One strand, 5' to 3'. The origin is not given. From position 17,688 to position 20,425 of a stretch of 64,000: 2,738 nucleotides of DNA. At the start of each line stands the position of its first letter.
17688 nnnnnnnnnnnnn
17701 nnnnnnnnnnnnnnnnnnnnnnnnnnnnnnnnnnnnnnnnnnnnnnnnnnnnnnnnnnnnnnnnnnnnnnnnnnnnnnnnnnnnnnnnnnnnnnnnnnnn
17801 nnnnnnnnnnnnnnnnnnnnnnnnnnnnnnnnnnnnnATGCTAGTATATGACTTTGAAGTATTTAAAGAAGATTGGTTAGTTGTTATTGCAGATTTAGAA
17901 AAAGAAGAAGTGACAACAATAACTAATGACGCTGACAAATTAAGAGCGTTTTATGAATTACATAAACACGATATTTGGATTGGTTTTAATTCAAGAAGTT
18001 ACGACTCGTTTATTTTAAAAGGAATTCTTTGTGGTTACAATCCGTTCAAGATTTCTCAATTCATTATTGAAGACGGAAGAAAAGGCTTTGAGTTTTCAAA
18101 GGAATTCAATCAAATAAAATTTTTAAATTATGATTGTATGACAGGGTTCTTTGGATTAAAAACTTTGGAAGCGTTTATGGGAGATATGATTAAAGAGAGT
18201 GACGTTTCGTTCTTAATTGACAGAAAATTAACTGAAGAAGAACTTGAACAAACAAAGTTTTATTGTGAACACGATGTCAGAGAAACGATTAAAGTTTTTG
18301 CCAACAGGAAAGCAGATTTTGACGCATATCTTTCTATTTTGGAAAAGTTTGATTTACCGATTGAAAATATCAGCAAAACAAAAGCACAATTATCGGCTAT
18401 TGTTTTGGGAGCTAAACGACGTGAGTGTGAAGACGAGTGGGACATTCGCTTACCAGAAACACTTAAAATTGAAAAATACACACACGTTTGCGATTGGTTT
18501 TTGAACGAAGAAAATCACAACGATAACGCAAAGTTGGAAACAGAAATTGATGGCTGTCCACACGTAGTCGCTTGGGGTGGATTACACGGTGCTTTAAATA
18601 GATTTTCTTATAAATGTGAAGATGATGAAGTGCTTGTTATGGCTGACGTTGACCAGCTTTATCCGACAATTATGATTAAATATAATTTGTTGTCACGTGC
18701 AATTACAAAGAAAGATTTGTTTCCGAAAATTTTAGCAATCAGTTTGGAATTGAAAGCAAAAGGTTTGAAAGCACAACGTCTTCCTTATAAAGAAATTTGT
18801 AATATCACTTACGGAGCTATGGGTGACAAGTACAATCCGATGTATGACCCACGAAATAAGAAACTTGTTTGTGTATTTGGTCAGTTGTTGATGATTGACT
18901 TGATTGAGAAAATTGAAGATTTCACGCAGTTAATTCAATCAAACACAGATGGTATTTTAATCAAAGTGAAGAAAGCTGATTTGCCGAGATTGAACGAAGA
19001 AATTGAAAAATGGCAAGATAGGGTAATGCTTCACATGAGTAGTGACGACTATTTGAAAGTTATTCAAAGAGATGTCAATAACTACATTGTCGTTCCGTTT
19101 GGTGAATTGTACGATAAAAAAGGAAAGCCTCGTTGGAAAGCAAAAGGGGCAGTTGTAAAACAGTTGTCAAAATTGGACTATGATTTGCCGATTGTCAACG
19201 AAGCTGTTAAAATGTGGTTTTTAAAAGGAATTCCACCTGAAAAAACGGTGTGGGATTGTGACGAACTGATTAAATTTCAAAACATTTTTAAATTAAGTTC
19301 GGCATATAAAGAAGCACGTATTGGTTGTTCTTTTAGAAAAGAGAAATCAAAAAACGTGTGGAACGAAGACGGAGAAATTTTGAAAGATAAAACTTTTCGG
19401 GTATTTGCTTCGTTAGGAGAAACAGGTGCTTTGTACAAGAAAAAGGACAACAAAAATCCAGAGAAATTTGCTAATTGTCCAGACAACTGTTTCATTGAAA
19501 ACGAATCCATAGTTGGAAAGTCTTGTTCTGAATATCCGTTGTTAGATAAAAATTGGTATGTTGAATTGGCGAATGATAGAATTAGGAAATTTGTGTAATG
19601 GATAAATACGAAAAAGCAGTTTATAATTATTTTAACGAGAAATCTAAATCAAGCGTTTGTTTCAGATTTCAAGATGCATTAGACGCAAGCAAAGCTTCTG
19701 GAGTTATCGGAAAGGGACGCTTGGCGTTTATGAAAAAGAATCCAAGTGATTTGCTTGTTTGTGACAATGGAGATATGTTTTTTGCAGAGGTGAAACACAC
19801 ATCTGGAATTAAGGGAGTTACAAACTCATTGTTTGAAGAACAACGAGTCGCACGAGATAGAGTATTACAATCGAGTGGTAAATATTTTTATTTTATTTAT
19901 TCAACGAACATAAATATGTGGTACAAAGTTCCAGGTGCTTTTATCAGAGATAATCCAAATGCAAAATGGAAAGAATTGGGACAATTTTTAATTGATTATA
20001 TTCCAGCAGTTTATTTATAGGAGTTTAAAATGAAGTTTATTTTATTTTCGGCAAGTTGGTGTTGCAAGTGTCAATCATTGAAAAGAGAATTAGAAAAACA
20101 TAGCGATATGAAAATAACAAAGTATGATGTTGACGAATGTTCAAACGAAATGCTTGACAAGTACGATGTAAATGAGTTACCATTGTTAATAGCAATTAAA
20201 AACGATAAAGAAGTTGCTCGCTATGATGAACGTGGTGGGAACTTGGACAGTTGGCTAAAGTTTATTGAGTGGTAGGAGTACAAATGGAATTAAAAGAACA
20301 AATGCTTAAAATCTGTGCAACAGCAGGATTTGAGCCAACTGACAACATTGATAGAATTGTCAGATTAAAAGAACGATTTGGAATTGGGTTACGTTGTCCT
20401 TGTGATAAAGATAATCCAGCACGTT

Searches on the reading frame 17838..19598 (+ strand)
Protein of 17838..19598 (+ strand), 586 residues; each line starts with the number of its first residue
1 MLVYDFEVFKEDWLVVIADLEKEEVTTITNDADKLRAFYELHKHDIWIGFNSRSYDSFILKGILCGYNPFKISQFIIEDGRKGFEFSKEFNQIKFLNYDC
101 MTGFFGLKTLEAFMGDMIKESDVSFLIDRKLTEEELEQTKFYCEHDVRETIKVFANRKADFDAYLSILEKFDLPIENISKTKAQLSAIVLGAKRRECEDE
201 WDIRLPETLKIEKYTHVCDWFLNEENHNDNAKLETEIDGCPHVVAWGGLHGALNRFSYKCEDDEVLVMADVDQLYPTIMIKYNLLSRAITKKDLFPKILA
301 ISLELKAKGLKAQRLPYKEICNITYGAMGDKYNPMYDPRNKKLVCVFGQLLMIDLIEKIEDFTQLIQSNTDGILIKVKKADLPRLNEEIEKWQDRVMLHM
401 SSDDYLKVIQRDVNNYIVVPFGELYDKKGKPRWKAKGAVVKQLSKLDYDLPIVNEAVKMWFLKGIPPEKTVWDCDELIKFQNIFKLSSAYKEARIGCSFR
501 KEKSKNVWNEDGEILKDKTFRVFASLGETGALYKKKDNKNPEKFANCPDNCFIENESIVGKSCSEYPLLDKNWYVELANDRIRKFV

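Call 10: search_protein_families(library=pfam, proteins=[window:17838-19598:+], max_evalue=0.01)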
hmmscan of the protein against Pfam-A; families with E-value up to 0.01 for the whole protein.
window:17838-19598:+ (586 aa): 0 families

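Call 11: search_protein_families(library=phrogs, proteins=[window:17838-19598:+], max_evalue=0.01)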
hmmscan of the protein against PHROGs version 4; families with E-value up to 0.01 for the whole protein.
window:17838-19598:+ (586 aa): 5 families
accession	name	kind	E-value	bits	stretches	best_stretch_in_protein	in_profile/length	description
phrog_1252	-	DNA, RNA and nucleotide metabolism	8.5e-140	468.3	1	1-585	54-651/663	DNA polymerase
phrog_4210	-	DNA, RNA and nucleotide metabolism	7.4e-20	71.4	1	2-196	723-912/1304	DNA polymerase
phrog_18505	-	DNA, RNA and nucleotide metabolism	4.6e-17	63.3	1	318-519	41-227/349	DNA polymerase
phrog_262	-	DNA, RNA and nucleotide metabolism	1.5e-08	34.2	1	306-382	505-591/856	DNA polymerase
phrog_1918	-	DNA, RNA and nucleotide metabolism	0.0024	18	1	312-371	37-96/382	DNA polymerase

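Call 12: find_related_loci(query=window:17838-19598:+, collection=viral_contigs, flank=4000)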
Query window:17838-19598:+ (586 aa) in viral_contigs; peptide patterns used: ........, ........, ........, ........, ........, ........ (x = any residue, [..] = any of these).
131 stretches matched a pattern; 129 encode a relative of the query (tblastn E <= 1e-3); the best 80 are kept; 80 distinct loci.
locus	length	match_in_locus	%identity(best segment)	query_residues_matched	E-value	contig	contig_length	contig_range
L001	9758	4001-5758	49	1-585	1e-167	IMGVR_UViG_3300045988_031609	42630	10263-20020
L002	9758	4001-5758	48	1-585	2e-167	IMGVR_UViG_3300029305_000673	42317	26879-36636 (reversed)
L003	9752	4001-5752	47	1-583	6e-163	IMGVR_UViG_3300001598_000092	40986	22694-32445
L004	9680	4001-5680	47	1-585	3e-161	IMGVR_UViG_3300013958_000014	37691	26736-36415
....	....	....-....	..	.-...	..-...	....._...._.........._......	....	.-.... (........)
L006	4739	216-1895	46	1-585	4e-161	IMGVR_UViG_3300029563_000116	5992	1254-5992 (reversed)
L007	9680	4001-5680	46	1-585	2e-157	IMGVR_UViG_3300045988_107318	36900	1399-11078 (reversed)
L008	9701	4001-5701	47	4-585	2e-155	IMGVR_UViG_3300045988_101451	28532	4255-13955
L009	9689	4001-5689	45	1-586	6e-153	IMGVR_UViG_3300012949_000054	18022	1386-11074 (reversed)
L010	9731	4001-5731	44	4-585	2e-151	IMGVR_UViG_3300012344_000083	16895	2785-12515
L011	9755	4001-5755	44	1-585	6e-151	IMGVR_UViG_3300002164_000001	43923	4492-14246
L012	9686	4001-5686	45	4-585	2e-148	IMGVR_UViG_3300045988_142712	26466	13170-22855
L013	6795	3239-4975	44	1-585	1e-144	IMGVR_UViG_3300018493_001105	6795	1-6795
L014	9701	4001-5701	45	4-585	2e-144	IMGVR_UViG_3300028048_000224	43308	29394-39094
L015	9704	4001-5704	45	1-585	1e-143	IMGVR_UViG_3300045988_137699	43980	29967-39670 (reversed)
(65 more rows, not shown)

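Call 21: list_cluster_members(proteins=[P0001, window:17838-19595:+, window:16787-17068:+])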
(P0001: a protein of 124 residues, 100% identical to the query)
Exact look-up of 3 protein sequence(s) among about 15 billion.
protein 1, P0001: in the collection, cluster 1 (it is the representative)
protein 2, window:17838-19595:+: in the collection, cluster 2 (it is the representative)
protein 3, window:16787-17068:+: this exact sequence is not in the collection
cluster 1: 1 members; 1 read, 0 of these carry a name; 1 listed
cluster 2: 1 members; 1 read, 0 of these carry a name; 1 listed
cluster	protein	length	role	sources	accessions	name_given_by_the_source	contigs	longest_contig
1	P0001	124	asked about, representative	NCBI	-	-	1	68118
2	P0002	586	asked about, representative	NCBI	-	-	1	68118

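Call 24: find_related_loci(query=window:17838-19598:+, collection=genome_contigs, flank=4000)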
Query window:17838-19598:+ (586 aa) in genome_contigs; peptide patterns used: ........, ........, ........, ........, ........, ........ (x = any residue, [..] = any of these).
59 stretches matched a pattern; 12 encode a relative of the query (tblastn E <= 1e-3); 12 distinct loci.
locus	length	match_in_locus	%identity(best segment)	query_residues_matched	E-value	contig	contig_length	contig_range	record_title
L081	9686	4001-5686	45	1-586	3e-155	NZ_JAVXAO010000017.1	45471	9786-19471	MAG: Clostridium sp. isolate CGS5Y2-bin27 NODE_622_length_45471_cov_72.475691, whole genome shotgun sequence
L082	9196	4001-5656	45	5-586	1e-149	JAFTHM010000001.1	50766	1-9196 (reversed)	MAG: Alphaproteobacteria bacterium isolate RGIG3823 Roe_deer_Cecum-1__c2169, whole genome shotgun sequence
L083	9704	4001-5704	43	1-585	1e-142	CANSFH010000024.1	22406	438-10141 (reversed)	MAG TPA_asm: uncultured Mycoplasma sp. isolate SRR15730527_bin.41_metawrap_v1.3_MAG genome assembly, contig: NODE.2930_l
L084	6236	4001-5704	44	1-585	1e-142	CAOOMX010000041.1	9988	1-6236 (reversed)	MAG TPA_asm: uncultured Bacilli bacterium isolate MGBC100325 genome assembly, contig: MGBC100325.41, whole genome shotgu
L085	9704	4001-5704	43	1-585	1e-142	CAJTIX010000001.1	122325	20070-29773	MAG TPA_asm: uncultured Bacilli bacterium isolate MGBC103251 genome assembly, contig: MGBC103251.1, whole genome shotgun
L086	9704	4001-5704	44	1-585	4e-142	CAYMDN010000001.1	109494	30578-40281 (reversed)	MAG TPA_asm: uncultured Clostridium sp. isolate SRP199465_co1_30 genome assembly, contig: NODE_223_length_109494_cov_17.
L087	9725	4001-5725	44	1-585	4e-142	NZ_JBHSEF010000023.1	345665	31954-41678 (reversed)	Chryseomicrobium palamuruense strain CCUG 59101 platanus_K_17_124_23, whole genome shotgun sequence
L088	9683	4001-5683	44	1-585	2e-138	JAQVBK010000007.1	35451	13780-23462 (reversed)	MAG: Candidatus Cloacimonadota bacterium isolate STD2_63 NODE_4213_length_35451_cov_3.817065_Sandtown_D2, whole genome s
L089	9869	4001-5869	39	1-585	2e-125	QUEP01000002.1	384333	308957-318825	Clostridium sp. OF03-18AA OF03-18AA.Scaf2, whole genome shotgun sequence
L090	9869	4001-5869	37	1-585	3e-118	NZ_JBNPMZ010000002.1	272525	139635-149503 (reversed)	Sporofaciens sp. SGI.106 HD225_1, whole genome shotgun sequence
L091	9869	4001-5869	39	1-585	3e-125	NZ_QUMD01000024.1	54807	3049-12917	Clostridium sp. OF09-36 OF09-36.Scaf24, whole genome shotgun sequence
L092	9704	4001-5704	44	1-585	5e-143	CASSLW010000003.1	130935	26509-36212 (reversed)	MAG: uncultured Clostridia bacterium isolate extra-ERR2136560.35_1677762861 genome assembly, contig: NODE_17_length_1309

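Call 26: find_homologous_proteins(query=window:17838-19595:+, max_evalue=1e-30)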
Query window:17838-19595:+ (586 aa): 6163 proteins with E <= 1e-30 among 8000 candidates; the best 120 are listed.
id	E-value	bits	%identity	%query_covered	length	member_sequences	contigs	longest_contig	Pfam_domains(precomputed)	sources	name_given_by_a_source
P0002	0.0e+0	1351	100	100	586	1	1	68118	-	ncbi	-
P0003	1.6e-258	877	65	100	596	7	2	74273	-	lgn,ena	-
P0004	2.3e-231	788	60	100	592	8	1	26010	-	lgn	-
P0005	1.1e-230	785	60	100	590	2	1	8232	-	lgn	-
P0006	7.1e-223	760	58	100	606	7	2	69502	-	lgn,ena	-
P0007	1.7e-221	755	58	100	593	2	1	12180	-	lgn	-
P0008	3.1e-214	731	55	100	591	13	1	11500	-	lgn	-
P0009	1.7e-210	719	55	100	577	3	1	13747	-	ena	-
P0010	1.8e-208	712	55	100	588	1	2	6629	-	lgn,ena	-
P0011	4.1e-203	694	56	99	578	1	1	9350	-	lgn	-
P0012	3.9e-199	681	54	99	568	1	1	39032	-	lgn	-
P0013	1.1e-198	680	54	100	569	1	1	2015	-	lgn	-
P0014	3.2e-198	678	54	100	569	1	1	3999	-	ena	-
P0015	5.1e-198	678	53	100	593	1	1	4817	-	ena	-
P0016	3.4e-197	675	53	100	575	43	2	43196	-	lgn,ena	-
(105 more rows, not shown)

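Call 27: find_encoding_contigs(protein=P0003, flank=5000, max_places=4)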
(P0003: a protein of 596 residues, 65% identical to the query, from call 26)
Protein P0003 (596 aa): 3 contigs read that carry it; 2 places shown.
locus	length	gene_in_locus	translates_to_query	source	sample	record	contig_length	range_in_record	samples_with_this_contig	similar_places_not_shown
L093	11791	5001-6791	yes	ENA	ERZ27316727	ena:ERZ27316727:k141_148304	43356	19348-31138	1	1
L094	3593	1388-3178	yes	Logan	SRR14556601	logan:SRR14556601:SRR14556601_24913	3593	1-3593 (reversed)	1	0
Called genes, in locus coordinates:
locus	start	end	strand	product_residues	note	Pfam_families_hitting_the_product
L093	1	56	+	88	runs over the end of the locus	-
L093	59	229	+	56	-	-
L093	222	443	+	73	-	-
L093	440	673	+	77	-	-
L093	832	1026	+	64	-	-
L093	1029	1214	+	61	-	-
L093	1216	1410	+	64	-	-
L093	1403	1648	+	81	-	-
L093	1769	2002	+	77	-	-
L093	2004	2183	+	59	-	-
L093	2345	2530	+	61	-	-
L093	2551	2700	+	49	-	-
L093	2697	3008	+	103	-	-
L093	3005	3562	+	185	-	-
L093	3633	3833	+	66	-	-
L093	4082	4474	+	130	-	-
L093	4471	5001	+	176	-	PF07463:NUMOD4, PF13392:HNH_3 (weak)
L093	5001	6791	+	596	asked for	-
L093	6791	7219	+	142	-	-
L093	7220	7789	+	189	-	-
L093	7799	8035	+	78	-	-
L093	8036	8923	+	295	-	PF00149:Metallophos (weak)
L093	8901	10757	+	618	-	PF02463:SMC_N (faint), PF13476:AAA_23 (faint)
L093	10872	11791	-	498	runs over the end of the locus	PF21722:Gly_rich_2 (weak)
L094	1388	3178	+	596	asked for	-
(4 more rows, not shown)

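Call 28: find_encoding_contigs(protein=P0006, flank=5000, max_places=4)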
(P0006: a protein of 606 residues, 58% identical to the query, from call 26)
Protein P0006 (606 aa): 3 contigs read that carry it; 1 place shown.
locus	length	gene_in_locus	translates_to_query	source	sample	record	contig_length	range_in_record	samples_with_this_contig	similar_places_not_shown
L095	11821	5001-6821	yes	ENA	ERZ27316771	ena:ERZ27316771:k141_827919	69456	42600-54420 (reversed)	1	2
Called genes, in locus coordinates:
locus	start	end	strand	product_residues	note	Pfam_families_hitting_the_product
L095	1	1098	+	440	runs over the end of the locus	PF00270:DEAD (weak), PF00271:Helicase_C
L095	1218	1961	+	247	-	-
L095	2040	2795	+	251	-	PF02739:5_3_exonuc_N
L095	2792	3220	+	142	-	-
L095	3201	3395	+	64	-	-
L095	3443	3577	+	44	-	-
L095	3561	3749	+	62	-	-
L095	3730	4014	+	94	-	-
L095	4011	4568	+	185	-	-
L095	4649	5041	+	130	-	-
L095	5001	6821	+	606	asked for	-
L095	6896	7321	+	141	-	-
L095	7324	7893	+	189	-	-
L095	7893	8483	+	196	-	PF02511:Thy1 (weak)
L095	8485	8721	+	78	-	-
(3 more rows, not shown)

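Call 29: find_encoding_contigs(protein=P0004, flank=5000, max_places=4)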
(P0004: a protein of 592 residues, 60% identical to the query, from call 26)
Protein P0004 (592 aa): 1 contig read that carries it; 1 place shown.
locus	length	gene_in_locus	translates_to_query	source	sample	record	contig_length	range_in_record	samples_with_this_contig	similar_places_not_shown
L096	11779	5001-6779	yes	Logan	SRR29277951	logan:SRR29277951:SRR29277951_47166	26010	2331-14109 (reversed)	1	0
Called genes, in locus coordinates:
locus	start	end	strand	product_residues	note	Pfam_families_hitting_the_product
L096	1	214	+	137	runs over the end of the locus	-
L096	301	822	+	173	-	-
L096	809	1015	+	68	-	-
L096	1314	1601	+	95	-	-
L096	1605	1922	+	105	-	-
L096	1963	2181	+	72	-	-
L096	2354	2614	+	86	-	-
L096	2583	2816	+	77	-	-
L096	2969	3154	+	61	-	-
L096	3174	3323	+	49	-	-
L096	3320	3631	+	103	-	-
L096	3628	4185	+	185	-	-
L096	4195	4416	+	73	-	-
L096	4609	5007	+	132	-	-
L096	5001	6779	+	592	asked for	-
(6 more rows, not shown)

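Call 33: find_encoding_contigs(protein=P0005, flank=5000, max_places=3)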
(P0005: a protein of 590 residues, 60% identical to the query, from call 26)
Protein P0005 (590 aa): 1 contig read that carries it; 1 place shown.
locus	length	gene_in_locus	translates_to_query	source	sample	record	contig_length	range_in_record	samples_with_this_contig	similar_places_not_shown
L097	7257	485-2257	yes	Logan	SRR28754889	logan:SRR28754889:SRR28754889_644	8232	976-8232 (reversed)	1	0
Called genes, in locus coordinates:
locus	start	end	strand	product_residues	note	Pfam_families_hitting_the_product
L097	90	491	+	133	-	-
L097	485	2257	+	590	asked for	-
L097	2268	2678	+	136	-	-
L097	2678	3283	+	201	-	PF01966:HD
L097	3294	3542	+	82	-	-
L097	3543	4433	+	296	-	PF00149:Metallophos (weak)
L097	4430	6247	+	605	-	PF13476:AAA_23, PF02463:SMC_N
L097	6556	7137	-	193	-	-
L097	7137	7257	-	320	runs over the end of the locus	-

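Call 34: find_encoding_contigs(protein=P0007, flank=5000, max_places=3)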
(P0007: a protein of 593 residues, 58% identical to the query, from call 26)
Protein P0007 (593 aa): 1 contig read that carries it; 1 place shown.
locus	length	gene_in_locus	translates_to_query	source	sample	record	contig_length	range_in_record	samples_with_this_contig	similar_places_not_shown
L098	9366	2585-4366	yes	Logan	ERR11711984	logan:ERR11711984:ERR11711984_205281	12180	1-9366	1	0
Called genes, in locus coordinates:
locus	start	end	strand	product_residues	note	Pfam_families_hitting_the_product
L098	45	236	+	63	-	-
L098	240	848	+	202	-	-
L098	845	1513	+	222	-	-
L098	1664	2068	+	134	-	-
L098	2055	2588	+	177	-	PF07463:NUMOD4, PF13392:HNH_3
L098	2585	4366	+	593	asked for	-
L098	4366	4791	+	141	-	-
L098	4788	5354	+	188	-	-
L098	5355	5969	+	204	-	PF02511:Thy1 (weak)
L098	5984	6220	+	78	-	-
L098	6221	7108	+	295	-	PF00149:Metallophos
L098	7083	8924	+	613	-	PF02463:SMC_N (weak)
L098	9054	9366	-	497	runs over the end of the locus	-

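Call 35: find_encoding_contigs(protein=P0008, flank=5000, max_places=3)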
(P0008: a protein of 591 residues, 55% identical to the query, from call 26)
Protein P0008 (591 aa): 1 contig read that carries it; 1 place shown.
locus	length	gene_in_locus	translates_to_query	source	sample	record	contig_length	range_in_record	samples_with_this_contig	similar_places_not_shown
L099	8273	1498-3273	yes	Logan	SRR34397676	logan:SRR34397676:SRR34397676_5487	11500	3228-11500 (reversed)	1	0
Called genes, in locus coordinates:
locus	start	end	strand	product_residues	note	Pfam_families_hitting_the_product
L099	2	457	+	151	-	?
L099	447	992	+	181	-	-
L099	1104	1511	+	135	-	-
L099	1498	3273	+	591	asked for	-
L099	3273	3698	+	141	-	-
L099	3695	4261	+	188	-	-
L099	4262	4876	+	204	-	PF02511:Thy1 (weak)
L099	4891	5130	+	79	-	-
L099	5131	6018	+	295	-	PF00149:Metallophos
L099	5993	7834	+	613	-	PF02463:SMC_N (weak)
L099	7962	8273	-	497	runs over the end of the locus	-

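Call 36: find_encoding_contigs(protein=P0009, flank=5000, max_places=3)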
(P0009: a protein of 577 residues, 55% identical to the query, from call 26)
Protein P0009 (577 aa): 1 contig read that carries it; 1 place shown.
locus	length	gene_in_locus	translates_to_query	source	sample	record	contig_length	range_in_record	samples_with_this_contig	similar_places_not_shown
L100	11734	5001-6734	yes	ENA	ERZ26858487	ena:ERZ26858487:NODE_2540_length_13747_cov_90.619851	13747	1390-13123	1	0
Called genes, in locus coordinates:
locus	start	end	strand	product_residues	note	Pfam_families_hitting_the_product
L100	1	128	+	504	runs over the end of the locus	?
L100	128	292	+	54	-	-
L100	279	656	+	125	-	-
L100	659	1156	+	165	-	PF05037:DUF669 (weak)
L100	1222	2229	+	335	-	PF00145:DNA_methylase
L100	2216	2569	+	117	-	PF00145:DNA_methylase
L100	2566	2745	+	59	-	-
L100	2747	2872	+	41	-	-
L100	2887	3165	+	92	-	-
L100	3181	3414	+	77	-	-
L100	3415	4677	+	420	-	PF02195:ParB_N (weak), PF03602:Cons_hypoth95 (faint), PF01555:N6_N4_Mtase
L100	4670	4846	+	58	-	-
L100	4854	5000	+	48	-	-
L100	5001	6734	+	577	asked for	-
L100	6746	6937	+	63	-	-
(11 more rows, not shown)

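Call 43: find_related_loci(query=A2, collection=metagenome_contigs, flank=2500)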
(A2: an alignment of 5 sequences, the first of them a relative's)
Query A2 (130 aa) in metagenome_contigs; peptide patterns used: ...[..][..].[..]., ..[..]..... (x = any residue, [..] = any of these).
600 stretches matched a pattern, but none encodes a relative of the query by tblastn (E <= 1e-3).

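Call 44: find_related_loci(query=A2, collection=viral_contigs, flank=2500)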
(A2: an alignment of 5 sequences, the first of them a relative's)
Query A2 (130 aa) in viral_contigs; peptide patterns used: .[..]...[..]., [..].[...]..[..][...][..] (x = any residue, [..] = any of these).
145 stretches matched a pattern, but none encodes a relative of the query by tblastn (E <= 1e-3).

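Call 79: search_dna_similar(query=window:17838-19595:+, collection=phages, mode=protein, max_rows=12)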
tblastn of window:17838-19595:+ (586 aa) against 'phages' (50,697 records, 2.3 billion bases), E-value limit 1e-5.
Records with a match: 1118; places in all: 1119; records where one place covers at least 80% of the query: 283.
Best place of each record, by identity: <60% 1118.
By first word of the organism name: Enterococcus 128; Rheinheimera 115; Pseudomonas 97; Vibrio 90; Arthrobacter 82; Klebsiella 77; Escherichia 56; Gordonia 55; Leuconostoc 39; uncultured 36; and 68 more.
By host as written in the record: - 121; Rheinheimera sp. BAL341 115; Arthrobacter sp. ATCC 21022 62; Klebsiella pneumoniae 46; Enterococcus faecalis 40; Gordonia rubripertincta NRRL B-16540 36; Pseudomonas aeruginosa 30; Rhodobacter capsulatus YW1 29; and 286 more.
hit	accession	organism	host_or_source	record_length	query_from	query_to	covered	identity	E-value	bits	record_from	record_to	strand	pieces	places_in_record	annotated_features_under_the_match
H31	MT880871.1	Staphylococcus phage PI-Sepi-HH2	Staphylococcus epidermidis HD21-2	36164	1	585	100%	45.6%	1e-146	474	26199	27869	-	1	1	hypothetical protein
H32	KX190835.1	Bacillus phage vB_BtS_BMBtp15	Bacillus thuringiensis BGSC 4AE1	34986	1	586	100%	44.7%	4e-134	437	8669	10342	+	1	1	DNA polymerase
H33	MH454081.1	Paenibacillus phage LincolnB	Paenibacillus larvae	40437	1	586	100%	42.2%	8e-138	448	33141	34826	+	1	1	DNA polymerase | hypothetical protein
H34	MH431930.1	Paenibacillus phage Wanderer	Paenibacillus larvae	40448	1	586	100%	42.2%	8e-138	448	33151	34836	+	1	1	DNA polymerase | hypothetical protein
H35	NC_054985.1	Paenibacillus phage Wanderer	Paenibacillus larvae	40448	1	586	100%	42.2%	8e-138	448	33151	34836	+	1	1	DNA polymerase | hypothetical protein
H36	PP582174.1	Enterococcus phage vB_Efm3_KEN20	Enterococcus faecium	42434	1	580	99%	32.4%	7e-68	245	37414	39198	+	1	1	DNA polymerase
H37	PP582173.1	Enterococcus phage vB_Efm3_KEN18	Enterococcus faecium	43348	1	580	99%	32.4%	7e-68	245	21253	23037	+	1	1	DNA polymerase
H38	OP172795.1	Enterococcus phage EF36P3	Enterococcus_D gallinarum DO36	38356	1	582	99%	32.1%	8e-67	242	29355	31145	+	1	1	hypothetical protein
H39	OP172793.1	Enterococcus phage EF36P1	Enterococcus_D gallinarum DO36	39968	1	582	99%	32.1%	8e-67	242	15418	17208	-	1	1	hypothetical protein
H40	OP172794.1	Enterococcus phage EF36P2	Enterococcus_D gallinarum DO36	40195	1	582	99%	32.1%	8e-67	242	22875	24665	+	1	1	hypothetical protein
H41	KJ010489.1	Enterococcus phage IME-EFm1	Enterococcus faecium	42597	1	580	99%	32.1%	1e-66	241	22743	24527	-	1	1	DNA polymerase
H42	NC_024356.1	Enterococcus phage IME-EFm1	Enterococcus faecium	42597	1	580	99%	32.1%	1e-66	241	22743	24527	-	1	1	DNA polymerase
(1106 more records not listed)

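Call 103: search_protein_families(library=ncbifam, proteins=[L093:4082-4471:+], max_evalue=1)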
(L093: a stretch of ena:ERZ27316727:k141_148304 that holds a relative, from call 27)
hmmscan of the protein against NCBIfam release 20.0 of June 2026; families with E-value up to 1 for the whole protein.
L093:4082-4471:+ (130 aa): 0 families

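Call 104: search_protein_families(library=padloc, proteins=[L093:4082-4471:+], max_evalue=1)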
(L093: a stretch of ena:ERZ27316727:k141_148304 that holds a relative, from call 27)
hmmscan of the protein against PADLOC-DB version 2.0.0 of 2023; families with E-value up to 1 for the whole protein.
L093:4082-4471:+ (130 aa): 0 families

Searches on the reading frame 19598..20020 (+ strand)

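Call 10: search_protein_families(library=pfam, proteins=[window:19598-20020:+], max_evalue=0.01)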
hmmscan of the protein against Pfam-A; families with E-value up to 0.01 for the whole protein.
window:19598-20020:+ (140 aa): 0 families

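Call 11: search_protein_families(library=phrogs, proteins=[window:19598-20020:+], max_evalue=0.01)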
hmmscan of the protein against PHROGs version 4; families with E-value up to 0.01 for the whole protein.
window:19598-20020:+ (140 aa): 2 families
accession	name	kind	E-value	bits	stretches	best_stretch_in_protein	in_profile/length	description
phrog_843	-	DNA, RNA and nucleotide metabolism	3.7e-06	27.6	1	12-118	21-127/177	Holliday junction resolvase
phrog_18468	-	unknown function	0.00064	20.8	1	9-79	50-114/117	-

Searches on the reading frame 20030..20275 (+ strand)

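Call 10: search_protein_families(library=pfam, proteins=[window:20030-20275:+], max_evalue=0.01)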
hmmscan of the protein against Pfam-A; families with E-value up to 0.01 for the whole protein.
window:20030-20275:+ (81 aa): 6 families
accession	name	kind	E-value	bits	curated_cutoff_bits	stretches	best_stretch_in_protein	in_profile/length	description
PF00085.26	Thioredoxin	-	2.4e-09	37.5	23.5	1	4-68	23-91/103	Thioredoxin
PF13098.12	Thioredoxin_2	-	0.00036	21.3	27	1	3-63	9-55/104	Thioredoxin-like domain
PF13905.12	Thioredoxin_8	-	0.00054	20.7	27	0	32-62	65-94/94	Thioredoxin-like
PF05768.20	Glrx-like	-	0.00098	19.8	26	1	4-63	3-63/77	Glutaredoxin-like domain (DUF836)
PF13899.12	Thioredoxin_7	-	0.00098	19.7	27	1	3-28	21-46/83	Thioredoxin-like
PF00462.30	Glutaredoxin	-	0.0032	18.1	22.9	1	4-37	2-34/60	Glutaredoxin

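Call 11: search_protein_families(library=phrogs, proteins=[window:20030-20275:+], max_evalue=0.01)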
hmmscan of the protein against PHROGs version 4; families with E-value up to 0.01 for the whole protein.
window:20030-20275:+ (81 aa): 1 family
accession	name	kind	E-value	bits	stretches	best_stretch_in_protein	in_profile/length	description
phrog_22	-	DNA, RNA and nucleotide metabolism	6.1e-06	27.4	1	1-65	71-136/162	thioredoxin domain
